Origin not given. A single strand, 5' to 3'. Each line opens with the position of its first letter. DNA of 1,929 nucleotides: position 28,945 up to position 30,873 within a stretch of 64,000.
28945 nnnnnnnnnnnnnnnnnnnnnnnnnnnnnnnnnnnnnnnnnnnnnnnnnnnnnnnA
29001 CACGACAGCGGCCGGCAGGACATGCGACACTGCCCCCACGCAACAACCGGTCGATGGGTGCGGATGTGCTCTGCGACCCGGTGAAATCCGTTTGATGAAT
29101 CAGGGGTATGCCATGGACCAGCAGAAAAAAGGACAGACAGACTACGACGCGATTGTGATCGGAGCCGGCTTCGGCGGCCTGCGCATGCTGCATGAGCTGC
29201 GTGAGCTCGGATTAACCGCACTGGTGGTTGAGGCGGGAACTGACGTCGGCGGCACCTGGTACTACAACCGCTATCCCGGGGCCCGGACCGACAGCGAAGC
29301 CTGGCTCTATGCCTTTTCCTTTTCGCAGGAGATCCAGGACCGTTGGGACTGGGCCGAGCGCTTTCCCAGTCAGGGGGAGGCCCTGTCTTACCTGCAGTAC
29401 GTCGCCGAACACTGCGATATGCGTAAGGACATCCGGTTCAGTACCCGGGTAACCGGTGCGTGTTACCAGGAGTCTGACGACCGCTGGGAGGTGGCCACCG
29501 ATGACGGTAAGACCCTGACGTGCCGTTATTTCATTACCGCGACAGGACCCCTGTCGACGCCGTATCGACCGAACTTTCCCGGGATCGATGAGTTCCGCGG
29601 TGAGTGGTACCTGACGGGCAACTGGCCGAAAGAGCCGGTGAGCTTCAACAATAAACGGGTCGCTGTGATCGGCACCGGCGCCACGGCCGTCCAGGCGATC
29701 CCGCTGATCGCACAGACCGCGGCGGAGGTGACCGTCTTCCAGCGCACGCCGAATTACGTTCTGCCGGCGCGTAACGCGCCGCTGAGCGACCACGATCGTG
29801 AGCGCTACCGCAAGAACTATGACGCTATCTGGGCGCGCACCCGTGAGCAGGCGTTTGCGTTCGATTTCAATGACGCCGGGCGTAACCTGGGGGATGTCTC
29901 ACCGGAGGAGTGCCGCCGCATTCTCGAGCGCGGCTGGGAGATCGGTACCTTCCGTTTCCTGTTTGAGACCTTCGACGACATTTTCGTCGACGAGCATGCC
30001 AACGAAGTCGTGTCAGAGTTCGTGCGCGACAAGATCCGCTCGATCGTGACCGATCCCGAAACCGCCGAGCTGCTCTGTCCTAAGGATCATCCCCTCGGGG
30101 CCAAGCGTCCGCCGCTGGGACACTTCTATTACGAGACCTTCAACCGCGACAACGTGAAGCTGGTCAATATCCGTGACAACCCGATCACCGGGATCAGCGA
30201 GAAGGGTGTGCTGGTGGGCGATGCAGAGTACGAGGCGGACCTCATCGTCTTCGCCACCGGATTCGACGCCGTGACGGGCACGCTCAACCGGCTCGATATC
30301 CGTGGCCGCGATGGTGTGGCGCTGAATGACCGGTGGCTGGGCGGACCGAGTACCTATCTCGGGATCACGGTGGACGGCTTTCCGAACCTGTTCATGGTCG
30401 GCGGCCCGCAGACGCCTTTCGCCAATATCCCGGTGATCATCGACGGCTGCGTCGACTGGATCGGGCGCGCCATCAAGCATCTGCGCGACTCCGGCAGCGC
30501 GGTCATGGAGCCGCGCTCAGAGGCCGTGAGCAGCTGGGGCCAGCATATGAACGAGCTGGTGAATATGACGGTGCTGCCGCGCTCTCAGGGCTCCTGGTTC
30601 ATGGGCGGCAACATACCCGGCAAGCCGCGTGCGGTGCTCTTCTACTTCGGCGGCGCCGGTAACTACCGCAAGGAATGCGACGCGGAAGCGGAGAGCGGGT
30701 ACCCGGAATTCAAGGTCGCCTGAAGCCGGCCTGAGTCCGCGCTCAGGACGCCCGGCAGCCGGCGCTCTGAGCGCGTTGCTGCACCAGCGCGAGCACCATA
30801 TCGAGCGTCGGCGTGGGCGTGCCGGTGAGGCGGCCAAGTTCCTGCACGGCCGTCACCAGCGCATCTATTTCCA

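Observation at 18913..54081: Four paralogous Baeyer-Villiger-type monooxygenases in 36 kb, all with the same non-canonical fingerprint (His replaced by Leu/Phe)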

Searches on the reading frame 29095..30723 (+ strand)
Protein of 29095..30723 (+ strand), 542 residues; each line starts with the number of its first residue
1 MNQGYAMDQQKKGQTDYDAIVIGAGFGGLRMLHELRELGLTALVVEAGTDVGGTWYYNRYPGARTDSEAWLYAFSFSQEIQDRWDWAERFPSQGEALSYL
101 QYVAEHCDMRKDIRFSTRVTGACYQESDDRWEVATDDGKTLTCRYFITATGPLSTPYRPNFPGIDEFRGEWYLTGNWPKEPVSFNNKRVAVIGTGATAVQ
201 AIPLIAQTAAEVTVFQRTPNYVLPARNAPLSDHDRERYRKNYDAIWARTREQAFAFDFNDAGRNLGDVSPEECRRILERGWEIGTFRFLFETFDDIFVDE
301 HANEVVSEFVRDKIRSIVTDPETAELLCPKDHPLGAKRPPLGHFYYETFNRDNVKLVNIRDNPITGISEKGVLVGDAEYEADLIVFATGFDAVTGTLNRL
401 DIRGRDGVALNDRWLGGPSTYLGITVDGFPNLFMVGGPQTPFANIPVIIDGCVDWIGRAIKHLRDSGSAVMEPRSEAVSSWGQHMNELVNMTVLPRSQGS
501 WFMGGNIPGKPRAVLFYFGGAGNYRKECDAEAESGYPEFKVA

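Call 7: search_protein_families(library=pfam, proteins=[window:29095-30723:+])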
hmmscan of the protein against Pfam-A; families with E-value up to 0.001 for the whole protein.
window:29095-30723:+ (542 aa): 9 families
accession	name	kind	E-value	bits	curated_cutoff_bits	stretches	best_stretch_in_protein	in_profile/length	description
PF13738.12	Pyr_redox_3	-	2.1e-19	70.3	30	1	20-219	1-197/305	Pyridine nucleotide-disulphide oxidoreductase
PF07992.20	Pyr_redox_2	-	1.3e-18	67.8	26.1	1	17-251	1-204/291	Pyridine nucleotide-disulphide oxidoreductase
PF00743.25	FMO-like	-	1.5e-17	63.7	22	1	20-223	5-220/532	Flavin-binding monooxygenase-like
PF13450.12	NAD_binding_8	-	1.6e-09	38.3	21.9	1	21-72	1-52/68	NAD(P)-binding Rossmann-like domain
PF01266.30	DAO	-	1.2e-07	32.1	27.9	0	18-58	1-42/353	FAD dependent oxidoreductase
PF00070.33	Pyr_redox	-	2.2e-05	25.3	22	0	188-232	1-44/82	Pyridine nucleotide-disulphide oxidoreductase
PF03486.20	HI0933_like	-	3.4e-05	23.8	50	0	90-156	102-168/244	HI0933-like protein Rossmann domain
PF13434.12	Lys_Orn_oxgnase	-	4.9e-05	23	21.3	1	89-221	90-225/339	L-lysine 6-monooxygenase/L-ornithine 5-monooxygenase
PF05834.18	Lycopene_cycl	-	6.7e-05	22.6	23.4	0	18-168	1-156/380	Lycopene cyclase protein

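Call 10: find_encoding_contigs(protein=window:29095-30723:+, flank=10000, max_places=4)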
Protein window:29095-30723:+ (542 aa): 1 contig read that carries it; 1 place shown.
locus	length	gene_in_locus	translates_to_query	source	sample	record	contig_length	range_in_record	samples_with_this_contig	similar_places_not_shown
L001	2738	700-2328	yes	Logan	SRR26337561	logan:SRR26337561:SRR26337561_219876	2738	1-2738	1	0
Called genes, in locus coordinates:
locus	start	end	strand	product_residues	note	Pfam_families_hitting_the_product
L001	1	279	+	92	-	?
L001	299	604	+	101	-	PF09313:TehB-like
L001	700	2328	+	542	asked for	PF00743:FMO-like, PF07992:Pyr_redox_2, PF01266:DAO (faint), PF13450:NAD_binding_8, PF13738:Pyr_redox_3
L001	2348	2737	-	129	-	?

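Call 41: search_protein_families(library=ncbifam, proteins=[window:29095-30723:+], max_evalue=0.00001)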
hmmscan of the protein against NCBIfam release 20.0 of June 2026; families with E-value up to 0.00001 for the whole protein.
window:29095-30723:+ (542 aa): 7 families
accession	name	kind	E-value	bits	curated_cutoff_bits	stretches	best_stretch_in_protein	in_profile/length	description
NF045818.1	Neo-PentlctneDsynPtlE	equivalog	1.3e-71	241.4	1100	1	10-490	41-531/587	neopentalenolactone/pentalenolactone D synthase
NF040505.1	ArsO_flavin_mono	equivalog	4e-23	82.4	425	1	17-222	1-196/346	ArsO family NAD(P)H-dependent flavin-containing monooxygenase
TIGR04018.1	Bthiol_YpdA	hypoth_equivalog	5.7e-14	51.6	339.9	1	18-221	1-187/316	YpdA family putative bacillithiol disulfide reductase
NF058570.1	trimeth_mono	equivalog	5.4e-09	35.7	675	1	90-199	94-207/443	trimethylamine monooxygenase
TIGR02053.1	MerA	equivalog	2.6e-08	33.3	454.45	0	130-219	116-200/465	mercury(II) reductase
TIGR01292.1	TRX_reduct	equivalog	8.4e-07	28.1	343.45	0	96-219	56-174/300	thioredoxin-disulfide reductase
NF004776.0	PRK06116.1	equivalog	3.4e-06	26.4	480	0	15-219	3-200/450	glutathione-disulfide reductase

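Call 56: find_homologous_proteins(query=window:29095-30723:+, max_evalue=1e-50)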
Query window:29095-30723:+ (542 aa): 7993 proteins with E <= 1e-50 among 8000 candidates; the best 120 are listed.
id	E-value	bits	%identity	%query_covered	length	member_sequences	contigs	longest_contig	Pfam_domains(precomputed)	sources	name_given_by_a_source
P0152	0.0e+0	1279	99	100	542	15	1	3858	PF01266.31,PF00743.26,PF13450.13,PF07992.21,PF13738.13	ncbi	-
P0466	0.0e+0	1226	95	100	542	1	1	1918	PF01266.31,PF00743.26,PF13450.13,PF07992.21,PF00070.34,PF13738.13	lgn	-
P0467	0.0e+0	1078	83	99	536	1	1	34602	PF00743.26,PF13450.13,PF07992.21,PF00070.34,PF13738.13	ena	-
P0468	0.0e+0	1020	80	98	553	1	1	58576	PF01266.31,PF00743.26,PF13450.13,PF07992.21,PF13738.13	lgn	-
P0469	1.4e-296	1003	78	98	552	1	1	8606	PF01266.31,PF00743.26,PF13450.13,PF07992.21,PF00070.34,PF13738.13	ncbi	ncbi:MAG: NAD(P)/FAD-dependent oxidoreductase [Gammaproteobacteria bacterium]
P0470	1.2e-291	986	77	98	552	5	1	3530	PF01266.31,PF00743.26,PF13450.13,PF07992.21,PF13738.13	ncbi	ncbi:MAG: NAD(P)/FAD-dependent oxidoreductase [Gammaproteobacteria bacterium]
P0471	6.4e-289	977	76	98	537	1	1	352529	PF01266.31,PF00743.26,PF13450.13,PF07992.21,PF13738.13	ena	-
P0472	1.2e-285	966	74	100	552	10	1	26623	PF01266.31,PF13434.13,PF00743.26,PF13450.13,PF07992.21,PF00070.34,PF13738.13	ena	-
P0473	1.4e-283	960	76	97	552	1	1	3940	PF01266.31,PF00743.26,PF13450.13,PF07992.21,PF00070.34,PF13738.13,PF03486.21,PF13454.13,PF01494.26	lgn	-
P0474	1.8e-282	956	76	97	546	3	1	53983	PF00743.26,PF13450.13,PF07992.21,PF00070.34,PF13738.13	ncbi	ncbi:MAG: flavin-containing monooxygenase [Gammaproteobacteria bacterium]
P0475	5.4e-281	951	76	97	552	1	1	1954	PF01266.31,PF00743.26,PF13450.13,PF07992.21,PF13738.13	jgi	jgi:cyclohexanone monooxygenase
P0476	9.7e-281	950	73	100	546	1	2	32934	PF01266.31,PF00743.26,PF13450.13,PF07992.21,PF00070.34,PF13738.13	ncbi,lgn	-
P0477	9.9e-281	950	73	99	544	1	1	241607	PF01266.31,PF00743.26,PF13450.13,PF07992.21,PF00070.34,PF13738.13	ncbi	-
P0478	1.0e-275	934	74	97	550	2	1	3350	PF00743.26,PF13450.13,PF07992.21,PF13738.13,PF05834.19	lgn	-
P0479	5.7e-274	928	72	99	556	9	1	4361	PF00743.26,PF13450.13,PF07992.21,PF13738.13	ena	-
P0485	7.8e-259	878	69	98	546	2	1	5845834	PF01266.31,PF13434.13,PF00743.26,PF13450.13,PF07992.21,PF13738.13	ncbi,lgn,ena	-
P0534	1.2e-233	795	62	99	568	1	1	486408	PF01266.31,PF13434.13,PF00743.26,PF13450.13,PF07992.21,PF00070.34,PF13738.13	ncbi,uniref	ncbi:flavin-containing monooxygenase [Rhodococcus sp. NPDC057529]|uniref:flavin-containing monooxyge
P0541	1.3e-232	791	63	97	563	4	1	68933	PF01266.31,PF13434.13,PF00743.26,PF13450.13,PF07992.21,PF13738.13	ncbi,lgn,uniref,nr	ncbi:flavin-containing monooxygenase [Rhodococcus opacus]|uniref:flavin-containing monooxygenase n=1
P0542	2.6e-232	790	61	97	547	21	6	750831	PF13434.13,PF00743.26,PF13450.13,PF07992.21,PF00070.34,PF13738.13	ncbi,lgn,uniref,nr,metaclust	ncbi:NAD(P)/FAD-dependent oxidoreductase [Rhodococcus electrodiphilus]|uniref:Phenylacetone monooxyg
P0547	2.8e-231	787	62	96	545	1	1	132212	PF00743.26,PF13450.13,PF07992.21,PF00070.34,PF13738.13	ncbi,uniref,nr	ncbi:flavin-containing monooxygenase [Rhodococcus opacus]|uniref:flavin-containing monooxygenase n=1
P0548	6.1e-231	786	61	97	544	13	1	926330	PF01266.31,PF00743.26,PF13450.13,PF07992.21,PF00070.34,PF13738.13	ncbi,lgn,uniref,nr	ncbi:NAD(P)/FAD-dependent oxidoreductase [Rhodococcus sp. ZPP]|uniref:flavin-containing monooxygenas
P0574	5.8e-216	736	58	97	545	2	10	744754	PF01266.31,PF00743.26,PF13450.13,PF07992.21,PF13738.13,PF01494.26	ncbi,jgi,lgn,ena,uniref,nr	ncbi:flavin-containing monooxygenase [Rhodococcus opacus]|uniref:flavin-containing monooxygenase n=1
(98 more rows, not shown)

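Call 58: list_cluster_members(proteins=[P0542, P0534, P0547, P0574, P0541, P0548])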
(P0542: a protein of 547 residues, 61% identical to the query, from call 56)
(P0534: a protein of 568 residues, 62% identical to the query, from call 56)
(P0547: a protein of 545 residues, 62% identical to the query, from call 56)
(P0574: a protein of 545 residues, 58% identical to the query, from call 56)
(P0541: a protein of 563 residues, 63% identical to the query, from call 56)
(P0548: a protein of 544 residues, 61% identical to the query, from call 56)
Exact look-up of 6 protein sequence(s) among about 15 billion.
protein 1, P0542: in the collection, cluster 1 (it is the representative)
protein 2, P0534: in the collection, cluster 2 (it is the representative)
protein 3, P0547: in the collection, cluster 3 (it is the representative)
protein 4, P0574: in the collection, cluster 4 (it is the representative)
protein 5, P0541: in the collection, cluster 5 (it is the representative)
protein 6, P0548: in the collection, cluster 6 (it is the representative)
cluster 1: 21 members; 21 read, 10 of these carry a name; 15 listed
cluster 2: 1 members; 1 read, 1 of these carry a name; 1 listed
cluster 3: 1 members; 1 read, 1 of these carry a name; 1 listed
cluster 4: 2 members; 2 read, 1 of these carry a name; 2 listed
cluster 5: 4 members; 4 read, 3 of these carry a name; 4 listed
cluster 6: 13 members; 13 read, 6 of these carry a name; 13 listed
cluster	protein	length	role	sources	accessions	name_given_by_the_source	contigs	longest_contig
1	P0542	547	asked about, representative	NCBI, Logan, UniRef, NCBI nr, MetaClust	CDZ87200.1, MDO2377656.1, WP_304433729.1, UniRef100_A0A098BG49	NAD(P)/FAD-dependent oxidoreductase [Rhodococcus electrodiphilus] | Phenylacetone monooxygenase n=2 Tax=Nocardiaceae TaxID=85025 RepID=A0A098BG49_9NOCA | NAD(P)/FAD-dependent oxidoreductase [Rhodococcus ruber]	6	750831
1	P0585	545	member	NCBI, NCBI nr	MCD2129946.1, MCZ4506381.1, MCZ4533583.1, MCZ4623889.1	NAD(P)/FAD-dependent oxidoreductase [Rhodococcus ruber]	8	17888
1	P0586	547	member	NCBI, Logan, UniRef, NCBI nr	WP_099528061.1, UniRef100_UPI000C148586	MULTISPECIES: flavin-containing monooxygenase [Rhodococcus] | flavin-containing monooxygenase n=1 Tax=Rhodococcus TaxID=1827 RepID=UPI000C148586 | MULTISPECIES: NAD(P)/FAD-dependent oxidoreductase [Rhodococcus]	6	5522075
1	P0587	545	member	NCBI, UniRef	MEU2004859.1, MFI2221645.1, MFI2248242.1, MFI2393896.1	flavin-containing monooxygenase [Rhodococcus sp. NPDC019627] | flavin-containing monooxygenase n=1 Tax=unclassified Rhodococcus (in: high G+C ...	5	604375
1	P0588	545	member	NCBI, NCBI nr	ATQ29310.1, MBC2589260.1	NAD(P)/FAD-dependent oxidoreductase [Rhodococcus ruber]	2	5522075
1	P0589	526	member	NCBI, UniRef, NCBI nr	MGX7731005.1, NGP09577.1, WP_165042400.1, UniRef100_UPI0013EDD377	NAD(P)/FAD-dependent oxidoreductase [Rhodococcus sp. 14C212] | NAD(P)-binding domain-containing protein n=1 Tax=Rhodococcus sp. 14C212 TaxID=2711209 ...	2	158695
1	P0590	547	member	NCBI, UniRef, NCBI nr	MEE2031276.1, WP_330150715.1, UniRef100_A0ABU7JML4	flavin-containing monooxygenase [Rhodococcus chondri] | NAD(P)/FAD-dependent oxidoreductase n=1 Tax=Rhodococcus chondri TaxID=3065941 ... | NAD(P)/FAD-dependent oxidoreductase [Rhodococcus sp. CC-R104]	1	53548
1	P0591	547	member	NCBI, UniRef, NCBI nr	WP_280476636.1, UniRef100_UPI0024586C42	flavin-containing monooxygenase [Nocardia farcinica] | flavin-containing monooxygenase n=1 Tax=Nocardia farcinica TaxID=37329 RepID=UPI0024586C42 | NAD(P)/FAD-dependent oxidoreductase [Nocardia farcinica]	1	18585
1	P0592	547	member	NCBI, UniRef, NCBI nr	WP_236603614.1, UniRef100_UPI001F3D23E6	flavin-containing monooxygenase [Rhodococcus sp. WAY2] | flavin-containing monooxygenase n=1 Tax=Rhodococcus sp. WAY2 TaxID=2663121 ... | NAD(P)/FAD-dependent oxidoreductase [Rhodococcus sp. WAY2]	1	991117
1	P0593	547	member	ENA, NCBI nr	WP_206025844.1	NAD(P)/FAD-dependent oxidoreductase [Rhodococcus sp. 14C212]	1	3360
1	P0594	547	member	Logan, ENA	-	-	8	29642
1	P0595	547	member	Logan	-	-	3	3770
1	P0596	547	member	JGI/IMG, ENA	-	-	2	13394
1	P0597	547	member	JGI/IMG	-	-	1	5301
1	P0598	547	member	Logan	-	-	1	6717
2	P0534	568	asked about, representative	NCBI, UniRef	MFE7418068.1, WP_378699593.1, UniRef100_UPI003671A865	flavin-containing monooxygenase [Rhodococcus sp. NPDC057529] | flavin-containing monooxygenase n=1 Tax=Rhodococcus sp. NPDC057529 TaxID=3346158 ...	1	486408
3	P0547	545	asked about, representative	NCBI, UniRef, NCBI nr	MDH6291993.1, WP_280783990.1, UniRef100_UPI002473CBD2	flavin-containing monooxygenase [Rhodococcus opacus] | flavin-containing monooxygenase n=1 Tax=Rhodococcus opacus TaxID=37919 RepID=UPI002473CBD2 | NAD(P)/FAD-dependent oxidoreductase [Rhodococcus opacus]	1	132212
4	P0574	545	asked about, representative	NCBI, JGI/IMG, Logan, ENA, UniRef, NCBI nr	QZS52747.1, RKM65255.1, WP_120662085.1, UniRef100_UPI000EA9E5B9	flavin-containing monooxygenase [Rhodococcus opacus] | flavin-containing monooxygenase n=1 Tax=Rhodococcus opacus TaxID=37919 RepID=UPI000EA9E5B9 | NAD(P)/FAD-dependent oxidoreductase [Rhodococcus opacus]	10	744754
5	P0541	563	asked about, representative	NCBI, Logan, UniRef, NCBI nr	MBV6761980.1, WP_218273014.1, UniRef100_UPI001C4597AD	flavin-containing monooxygenase [Rhodococcus opacus] | flavin-containing monooxygenase n=1 Tax=Rhodococcus opacus TaxID=37919 RepID=UPI001C4597AD | NAD(P)/FAD-dependent oxidoreductase [Rhodococcus opacus]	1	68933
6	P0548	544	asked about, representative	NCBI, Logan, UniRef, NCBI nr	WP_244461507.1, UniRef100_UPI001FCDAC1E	NAD(P)/FAD-dependent oxidoreductase [Rhodococcus sp. ZPP] | flavin-containing monooxygenase n=1 Tax=Rhodococcus sp. ZPP TaxID=2749906 ...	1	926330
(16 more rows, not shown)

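Call 66: find_encoding_contigs(protein=P0471, flank=7000, max_places=2)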
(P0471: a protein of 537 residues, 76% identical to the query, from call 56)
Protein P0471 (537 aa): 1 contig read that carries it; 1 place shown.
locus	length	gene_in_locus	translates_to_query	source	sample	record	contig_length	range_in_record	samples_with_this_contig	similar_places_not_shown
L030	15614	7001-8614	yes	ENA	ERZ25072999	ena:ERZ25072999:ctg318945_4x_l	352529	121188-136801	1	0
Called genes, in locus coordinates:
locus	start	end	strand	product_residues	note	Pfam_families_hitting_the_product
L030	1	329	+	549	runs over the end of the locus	PF00474:SSF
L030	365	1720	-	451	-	PF00067:p450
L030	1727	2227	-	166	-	PF01161:PBP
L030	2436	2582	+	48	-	-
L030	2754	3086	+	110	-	PF07411:DUF1508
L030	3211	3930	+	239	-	-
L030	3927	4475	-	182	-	PF06577:EipA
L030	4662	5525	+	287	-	PF03476:MOSC_N, PF03473:MOSC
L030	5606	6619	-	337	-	PF00571:CBS, PF00990:GGDEF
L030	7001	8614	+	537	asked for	PF00743:FMO-like, PF01266:DAO (faint), PF07992:Pyr_redox_2, PF13450:NAD_binding_8, PF13738:Pyr_redox_3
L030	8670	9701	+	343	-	PF00296:Bac_luciferase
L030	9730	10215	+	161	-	PF04075:F420H2_quin_red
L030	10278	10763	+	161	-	PF12973:Cupin_7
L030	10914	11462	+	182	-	PF02805:Ada_Zn_binding (faint)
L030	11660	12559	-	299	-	PF01435:Peptidase_M48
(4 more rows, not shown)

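Call 67: find_encoding_contigs(protein=P0485, flank=7000, max_places=2)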
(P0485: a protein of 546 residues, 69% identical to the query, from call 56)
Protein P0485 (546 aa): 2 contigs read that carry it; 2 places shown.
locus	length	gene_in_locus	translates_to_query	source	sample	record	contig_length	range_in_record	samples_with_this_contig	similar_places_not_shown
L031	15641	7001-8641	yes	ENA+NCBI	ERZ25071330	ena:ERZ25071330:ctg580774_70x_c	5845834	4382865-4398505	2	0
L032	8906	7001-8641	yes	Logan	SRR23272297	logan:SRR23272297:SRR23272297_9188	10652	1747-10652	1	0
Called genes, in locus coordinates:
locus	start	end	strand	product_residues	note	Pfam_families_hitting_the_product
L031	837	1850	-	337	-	PF16884:ADH_N_2, PF00107:ADH_zinc_N, PF13602:ADH_zinc_N_2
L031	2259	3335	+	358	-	PF25917:BSH_RND (weak), PF25973:BSH_CzcB, PF25954:Beta-barrel_RND_2 (weak), PF25967:RND-MFP_C, PF25989:YknX_C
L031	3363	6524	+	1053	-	PF00873:ACR_tran, PF03176:MMPL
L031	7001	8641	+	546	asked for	PF00743:FMO-like, PF01266:DAO (faint), PF07992:Pyr_redox_2, PF13434:Lys_Orn_oxgnase (faint), PF13450:NAD_binding_8 (weak), PF13738:Pyr_redox_3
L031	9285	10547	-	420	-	PF07690:MFS_1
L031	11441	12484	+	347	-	PF01636:APH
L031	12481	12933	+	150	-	-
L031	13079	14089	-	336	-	PF12625:Arabinose_bd, PF12833:HTH_18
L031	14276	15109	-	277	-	PF00106:adh_short, PF08659:KR, PF13561:adh_short_C2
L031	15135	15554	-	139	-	PF01575:MaoC_dehydratas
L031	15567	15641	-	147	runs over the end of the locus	PF13452:FAS1_DH_region, PF22622:MFE-2_hydrat-2_N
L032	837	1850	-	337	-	PF16884:ADH_N_2, PF00107:ADH_zinc_N, PF13602:ADH_zinc_N_2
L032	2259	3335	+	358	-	PF25917:BSH_RND (weak), PF25973:BSH_CzcB, PF25954:Beta-barrel_RND_2 (weak), PF25967:RND-MFP_C, PF25989:YknX_C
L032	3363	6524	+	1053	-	PF00873:ACR_tran, PF03176:MMPL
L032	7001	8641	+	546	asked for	PF00743:FMO-like, PF01266:DAO (faint), PF07992:Pyr_redox_2, PF13434:Lys_Orn_oxgnase (faint), PF13450:NAD_binding_8 (weak), PF13738:Pyr_redox_3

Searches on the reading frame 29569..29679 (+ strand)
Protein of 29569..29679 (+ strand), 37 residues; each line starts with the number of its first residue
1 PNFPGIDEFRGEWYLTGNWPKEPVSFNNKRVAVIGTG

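Call 70: search_solved_structures(query=window:29569-29679:+, max_evalue=10, show_alignments=5)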
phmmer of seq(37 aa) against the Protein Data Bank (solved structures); distinct sequences matched with E-value up to 10: 38.
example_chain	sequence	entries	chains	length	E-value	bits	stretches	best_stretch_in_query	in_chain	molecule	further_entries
4d03_A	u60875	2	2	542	1.3e-11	46.5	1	1-37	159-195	PHENYLACETONE MONOOXYGENASE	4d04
2ylx_A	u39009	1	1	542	1.3e-11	46.5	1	1-37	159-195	PHENYLACETONE MONOOXYGENASE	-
1w4x_A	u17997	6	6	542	1.3e-11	46.5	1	1-37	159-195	PHENYLACETONE MONOOXYGENASE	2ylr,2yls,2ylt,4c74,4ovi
2ylw_A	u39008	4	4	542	1.3e-11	46.5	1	1-37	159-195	PHENYLACETONE MONOOXYGENASE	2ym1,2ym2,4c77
2ylz_A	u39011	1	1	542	1.3e-11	46.5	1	1-37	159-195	PHENYLACETONE MONOOXYGENASE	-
8xg9_A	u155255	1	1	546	1.3e-11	46.4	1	1-37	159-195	Phenylacetone monooxygenase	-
8xg7_A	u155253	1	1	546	1.4e-11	46.4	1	1-37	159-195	Phenylacetone monooxygenase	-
8xg8_A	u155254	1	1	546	1.4e-11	46.4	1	1-37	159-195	Phenylacetone monooxygenase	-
6jdk_A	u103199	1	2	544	2.2e-07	33.4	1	1-37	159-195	Baeyer-Villiger monooxygenase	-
5j7x_A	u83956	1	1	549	1.4e-06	31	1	1-37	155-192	Dimethylaniline monooxygenase, putative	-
4ap3_A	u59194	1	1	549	1.4e-06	30.9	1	1-37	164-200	STEROID MONOOXYGENASE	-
4aos_A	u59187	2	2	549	1.4e-06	30.9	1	1-37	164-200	STEROID MONOOXYGENASE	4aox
4ap1_A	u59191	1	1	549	1.4e-06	30.9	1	1-37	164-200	STEROID MONOOXYGENASE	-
9orn_A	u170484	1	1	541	5e-06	29.3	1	1-37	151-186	Putative flavin-binding monooxygenase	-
7v51_A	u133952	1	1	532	5.5e-06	29.1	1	1-37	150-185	Putative flavin-binding monooxygenase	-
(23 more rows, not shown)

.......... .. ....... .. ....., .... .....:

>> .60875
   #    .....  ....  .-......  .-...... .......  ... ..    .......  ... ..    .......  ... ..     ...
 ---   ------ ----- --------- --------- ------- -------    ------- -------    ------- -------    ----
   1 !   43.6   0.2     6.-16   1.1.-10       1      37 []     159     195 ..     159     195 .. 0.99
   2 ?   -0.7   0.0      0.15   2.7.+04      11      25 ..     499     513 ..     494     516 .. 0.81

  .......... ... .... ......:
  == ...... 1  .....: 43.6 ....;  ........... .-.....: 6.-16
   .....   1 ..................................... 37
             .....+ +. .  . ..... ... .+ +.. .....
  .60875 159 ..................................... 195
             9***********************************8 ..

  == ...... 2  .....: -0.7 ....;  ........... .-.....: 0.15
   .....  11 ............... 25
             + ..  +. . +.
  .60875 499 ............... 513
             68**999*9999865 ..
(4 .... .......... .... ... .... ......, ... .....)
